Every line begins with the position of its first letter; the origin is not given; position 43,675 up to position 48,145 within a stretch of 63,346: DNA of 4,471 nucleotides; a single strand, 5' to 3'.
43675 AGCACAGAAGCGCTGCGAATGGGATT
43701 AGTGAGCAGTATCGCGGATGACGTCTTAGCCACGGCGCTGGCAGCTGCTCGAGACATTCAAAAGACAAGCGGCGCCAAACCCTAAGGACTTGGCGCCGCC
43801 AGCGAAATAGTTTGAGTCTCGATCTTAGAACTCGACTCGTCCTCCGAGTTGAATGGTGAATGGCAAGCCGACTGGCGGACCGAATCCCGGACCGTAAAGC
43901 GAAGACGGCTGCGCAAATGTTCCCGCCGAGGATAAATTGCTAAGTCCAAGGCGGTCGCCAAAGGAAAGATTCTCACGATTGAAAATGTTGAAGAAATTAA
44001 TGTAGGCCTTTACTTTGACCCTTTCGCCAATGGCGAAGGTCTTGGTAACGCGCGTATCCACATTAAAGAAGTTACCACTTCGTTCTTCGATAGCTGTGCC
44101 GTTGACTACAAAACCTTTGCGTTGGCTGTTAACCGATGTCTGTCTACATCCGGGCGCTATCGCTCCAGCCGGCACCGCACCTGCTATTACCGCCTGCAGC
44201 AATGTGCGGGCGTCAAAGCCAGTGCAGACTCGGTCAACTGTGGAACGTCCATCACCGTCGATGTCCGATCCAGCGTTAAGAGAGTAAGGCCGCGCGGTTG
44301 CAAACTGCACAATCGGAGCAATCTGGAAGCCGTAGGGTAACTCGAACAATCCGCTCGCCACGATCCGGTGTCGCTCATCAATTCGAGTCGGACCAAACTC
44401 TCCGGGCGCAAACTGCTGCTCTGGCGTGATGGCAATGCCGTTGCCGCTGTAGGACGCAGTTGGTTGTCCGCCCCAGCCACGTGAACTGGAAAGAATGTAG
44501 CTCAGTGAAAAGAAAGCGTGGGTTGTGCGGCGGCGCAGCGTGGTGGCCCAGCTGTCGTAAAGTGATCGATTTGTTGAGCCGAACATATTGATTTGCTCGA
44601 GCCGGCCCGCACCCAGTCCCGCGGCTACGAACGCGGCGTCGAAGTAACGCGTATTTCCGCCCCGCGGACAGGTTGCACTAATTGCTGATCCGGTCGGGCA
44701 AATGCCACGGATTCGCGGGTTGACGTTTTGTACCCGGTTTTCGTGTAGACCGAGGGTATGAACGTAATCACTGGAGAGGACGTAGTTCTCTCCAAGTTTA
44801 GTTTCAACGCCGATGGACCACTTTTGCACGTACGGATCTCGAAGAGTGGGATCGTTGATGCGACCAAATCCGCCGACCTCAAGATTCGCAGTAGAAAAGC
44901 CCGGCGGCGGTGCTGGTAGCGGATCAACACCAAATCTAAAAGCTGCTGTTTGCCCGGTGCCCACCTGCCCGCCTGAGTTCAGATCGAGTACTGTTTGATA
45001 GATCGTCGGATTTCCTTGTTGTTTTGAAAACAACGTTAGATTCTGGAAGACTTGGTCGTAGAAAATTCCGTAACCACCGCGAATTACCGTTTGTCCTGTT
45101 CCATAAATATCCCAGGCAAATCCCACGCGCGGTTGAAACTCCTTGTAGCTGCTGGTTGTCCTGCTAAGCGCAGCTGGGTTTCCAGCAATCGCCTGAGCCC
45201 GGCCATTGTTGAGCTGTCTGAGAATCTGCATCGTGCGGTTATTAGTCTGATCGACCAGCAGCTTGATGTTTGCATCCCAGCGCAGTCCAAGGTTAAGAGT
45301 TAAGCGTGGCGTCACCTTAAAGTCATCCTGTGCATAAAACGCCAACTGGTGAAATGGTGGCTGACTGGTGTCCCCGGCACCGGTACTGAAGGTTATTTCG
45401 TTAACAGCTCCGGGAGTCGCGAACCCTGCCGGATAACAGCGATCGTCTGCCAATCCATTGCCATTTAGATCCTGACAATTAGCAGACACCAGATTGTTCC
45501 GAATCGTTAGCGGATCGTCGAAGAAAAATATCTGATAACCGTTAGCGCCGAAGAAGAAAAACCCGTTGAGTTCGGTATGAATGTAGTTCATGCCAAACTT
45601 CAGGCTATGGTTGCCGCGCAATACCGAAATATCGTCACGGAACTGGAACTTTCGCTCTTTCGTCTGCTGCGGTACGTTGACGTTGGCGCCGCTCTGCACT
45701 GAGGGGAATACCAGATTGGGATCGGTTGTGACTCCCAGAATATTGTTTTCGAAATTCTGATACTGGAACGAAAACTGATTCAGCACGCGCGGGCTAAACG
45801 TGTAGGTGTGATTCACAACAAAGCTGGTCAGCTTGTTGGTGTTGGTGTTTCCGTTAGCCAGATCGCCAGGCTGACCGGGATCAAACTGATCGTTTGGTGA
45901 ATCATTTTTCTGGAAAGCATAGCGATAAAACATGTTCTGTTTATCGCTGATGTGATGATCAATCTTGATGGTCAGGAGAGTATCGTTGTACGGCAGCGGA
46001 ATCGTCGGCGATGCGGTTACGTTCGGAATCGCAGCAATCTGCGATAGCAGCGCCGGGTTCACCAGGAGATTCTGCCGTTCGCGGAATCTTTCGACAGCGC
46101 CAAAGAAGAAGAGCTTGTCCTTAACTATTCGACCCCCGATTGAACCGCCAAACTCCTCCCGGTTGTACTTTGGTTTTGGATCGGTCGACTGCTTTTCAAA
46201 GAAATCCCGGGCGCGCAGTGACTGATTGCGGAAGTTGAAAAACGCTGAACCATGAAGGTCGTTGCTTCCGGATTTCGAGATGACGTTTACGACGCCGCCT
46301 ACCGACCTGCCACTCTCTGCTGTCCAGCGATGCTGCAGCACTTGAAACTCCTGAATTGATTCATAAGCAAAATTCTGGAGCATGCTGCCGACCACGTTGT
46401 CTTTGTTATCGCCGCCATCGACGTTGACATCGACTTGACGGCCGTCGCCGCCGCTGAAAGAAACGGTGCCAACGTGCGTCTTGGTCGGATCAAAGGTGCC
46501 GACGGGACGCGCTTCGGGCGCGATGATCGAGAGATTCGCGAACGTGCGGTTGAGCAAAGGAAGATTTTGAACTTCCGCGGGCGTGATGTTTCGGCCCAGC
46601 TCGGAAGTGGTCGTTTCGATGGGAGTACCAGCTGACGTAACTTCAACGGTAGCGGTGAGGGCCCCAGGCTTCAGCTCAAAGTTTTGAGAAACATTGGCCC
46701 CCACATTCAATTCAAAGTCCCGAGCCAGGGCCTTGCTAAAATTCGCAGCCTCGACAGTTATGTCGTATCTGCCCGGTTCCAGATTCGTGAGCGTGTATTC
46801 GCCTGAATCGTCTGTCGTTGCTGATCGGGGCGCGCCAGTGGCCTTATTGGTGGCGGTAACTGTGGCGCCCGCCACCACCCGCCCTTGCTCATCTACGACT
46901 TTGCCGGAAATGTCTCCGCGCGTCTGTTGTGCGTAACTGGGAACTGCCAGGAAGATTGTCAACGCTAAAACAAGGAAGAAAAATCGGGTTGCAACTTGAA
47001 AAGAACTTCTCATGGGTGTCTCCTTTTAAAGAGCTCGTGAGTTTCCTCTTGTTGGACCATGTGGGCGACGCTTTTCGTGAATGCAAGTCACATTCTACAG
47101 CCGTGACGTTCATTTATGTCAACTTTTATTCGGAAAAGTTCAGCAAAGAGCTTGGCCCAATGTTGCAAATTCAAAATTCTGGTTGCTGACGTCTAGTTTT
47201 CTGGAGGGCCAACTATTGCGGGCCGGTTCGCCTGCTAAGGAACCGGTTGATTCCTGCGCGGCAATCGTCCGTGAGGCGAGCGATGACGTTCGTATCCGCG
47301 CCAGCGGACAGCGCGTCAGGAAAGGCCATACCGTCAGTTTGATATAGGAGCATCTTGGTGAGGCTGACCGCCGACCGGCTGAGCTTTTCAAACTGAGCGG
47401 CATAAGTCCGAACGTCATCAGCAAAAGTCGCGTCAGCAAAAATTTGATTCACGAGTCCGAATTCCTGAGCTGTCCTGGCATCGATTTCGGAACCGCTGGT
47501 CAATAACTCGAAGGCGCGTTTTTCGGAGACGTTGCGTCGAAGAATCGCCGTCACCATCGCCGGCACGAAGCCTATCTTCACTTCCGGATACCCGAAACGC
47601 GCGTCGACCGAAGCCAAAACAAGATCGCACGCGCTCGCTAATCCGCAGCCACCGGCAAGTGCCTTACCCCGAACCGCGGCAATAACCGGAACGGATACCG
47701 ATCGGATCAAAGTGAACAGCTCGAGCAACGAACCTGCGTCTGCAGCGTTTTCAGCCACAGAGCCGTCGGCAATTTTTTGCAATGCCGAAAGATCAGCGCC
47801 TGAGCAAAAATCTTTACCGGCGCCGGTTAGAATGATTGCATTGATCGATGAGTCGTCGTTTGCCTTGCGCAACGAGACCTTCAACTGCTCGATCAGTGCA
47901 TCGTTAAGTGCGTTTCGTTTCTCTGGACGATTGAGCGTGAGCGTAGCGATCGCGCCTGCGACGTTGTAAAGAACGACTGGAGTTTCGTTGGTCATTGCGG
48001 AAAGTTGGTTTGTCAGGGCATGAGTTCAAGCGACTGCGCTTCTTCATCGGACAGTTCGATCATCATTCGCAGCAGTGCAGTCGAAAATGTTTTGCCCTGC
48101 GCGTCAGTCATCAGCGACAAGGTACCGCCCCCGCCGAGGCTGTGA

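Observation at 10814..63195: Dispersed family of heptanucleotide tandem-repeat hairpins (STRR-like) occupying intergenic spacers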

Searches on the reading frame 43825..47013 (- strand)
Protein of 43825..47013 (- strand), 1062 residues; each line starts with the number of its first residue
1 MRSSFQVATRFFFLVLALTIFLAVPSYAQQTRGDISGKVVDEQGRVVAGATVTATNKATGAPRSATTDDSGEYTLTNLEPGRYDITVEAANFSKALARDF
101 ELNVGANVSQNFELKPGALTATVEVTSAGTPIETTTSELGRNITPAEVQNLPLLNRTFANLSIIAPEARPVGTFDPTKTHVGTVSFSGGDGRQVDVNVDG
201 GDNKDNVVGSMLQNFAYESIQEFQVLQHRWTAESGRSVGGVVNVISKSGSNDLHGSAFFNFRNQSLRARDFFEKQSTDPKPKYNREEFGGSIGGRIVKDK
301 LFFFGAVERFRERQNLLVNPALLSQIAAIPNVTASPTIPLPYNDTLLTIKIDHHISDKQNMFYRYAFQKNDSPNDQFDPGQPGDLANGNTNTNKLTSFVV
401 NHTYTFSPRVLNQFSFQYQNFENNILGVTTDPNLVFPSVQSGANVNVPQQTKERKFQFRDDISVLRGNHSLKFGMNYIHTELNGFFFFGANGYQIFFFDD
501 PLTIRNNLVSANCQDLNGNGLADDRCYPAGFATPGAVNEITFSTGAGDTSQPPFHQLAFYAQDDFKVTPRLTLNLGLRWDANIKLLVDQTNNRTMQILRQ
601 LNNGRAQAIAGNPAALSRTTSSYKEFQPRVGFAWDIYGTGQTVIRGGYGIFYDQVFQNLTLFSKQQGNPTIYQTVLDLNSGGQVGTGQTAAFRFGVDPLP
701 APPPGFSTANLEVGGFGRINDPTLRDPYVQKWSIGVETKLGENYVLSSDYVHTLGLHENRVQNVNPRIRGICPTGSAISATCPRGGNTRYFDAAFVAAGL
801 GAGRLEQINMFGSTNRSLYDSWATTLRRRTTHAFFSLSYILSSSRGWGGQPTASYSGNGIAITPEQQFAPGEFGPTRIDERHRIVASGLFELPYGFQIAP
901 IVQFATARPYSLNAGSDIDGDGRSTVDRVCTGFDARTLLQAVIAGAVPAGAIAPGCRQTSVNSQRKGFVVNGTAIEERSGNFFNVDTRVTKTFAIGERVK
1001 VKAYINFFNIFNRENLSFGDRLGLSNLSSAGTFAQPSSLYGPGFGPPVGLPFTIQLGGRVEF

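Call 19: search_protein_families(library=pfam, proteins=[window:43825-47013:-])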
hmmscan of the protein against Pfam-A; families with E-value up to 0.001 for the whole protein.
window:43825-47013:- (1062 aa): 7 families
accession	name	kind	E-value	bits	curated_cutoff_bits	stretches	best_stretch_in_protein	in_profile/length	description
PF25183.1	OMP_b-brl_4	-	1.5e-110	371.4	30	2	337-1038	147-829/838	Outer membrane beta barrel domain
PF13620.12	CarboxypepD_reg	-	4e-22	78.8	32.3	1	35-115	2-82/82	Carboxypeptidase regulatory-like domain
PF13715.12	CarbopepD_reg_2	-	6.5e-09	36.1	32.2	1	35-118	1-80/88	CarboxypepD_reg-like domain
PF17210.9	SdrD_B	-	2.2e-06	28.3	29.7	1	41-90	18-67/112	SdrD B-like domain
PF00593.30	TonB_dep_Rec_b-barrel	-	3.9e-06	27.4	27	1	364-660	31-251/436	TonB dependent receptor-like, beta-barrel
PF02369.22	Big_1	-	0.00017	22.1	34.9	1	36-91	22-82/93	Bacterial Ig-like domain (group 1)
PF17802.7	SpaA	-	0.00052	20.6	23.1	0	35-86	3-57/91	Prealbumin-like fold domain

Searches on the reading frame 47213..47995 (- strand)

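Call 19: search_protein_families(library=pfam, proteins=[window:47213-47995:-])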
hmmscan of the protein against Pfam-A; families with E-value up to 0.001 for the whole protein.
window:47213-47995:- (260 aa): 2 families
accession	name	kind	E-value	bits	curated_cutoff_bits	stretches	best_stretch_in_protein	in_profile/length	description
PF00378.25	ECH_1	-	7.8e-54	183.1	27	1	14-257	4-245/251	Enoyl-CoA hydratase/isomerase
PF16113.10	ECH_2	-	9.2e-28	98.1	27.2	1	17-193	2-179/335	Enoyl-CoA hydratase/isomerase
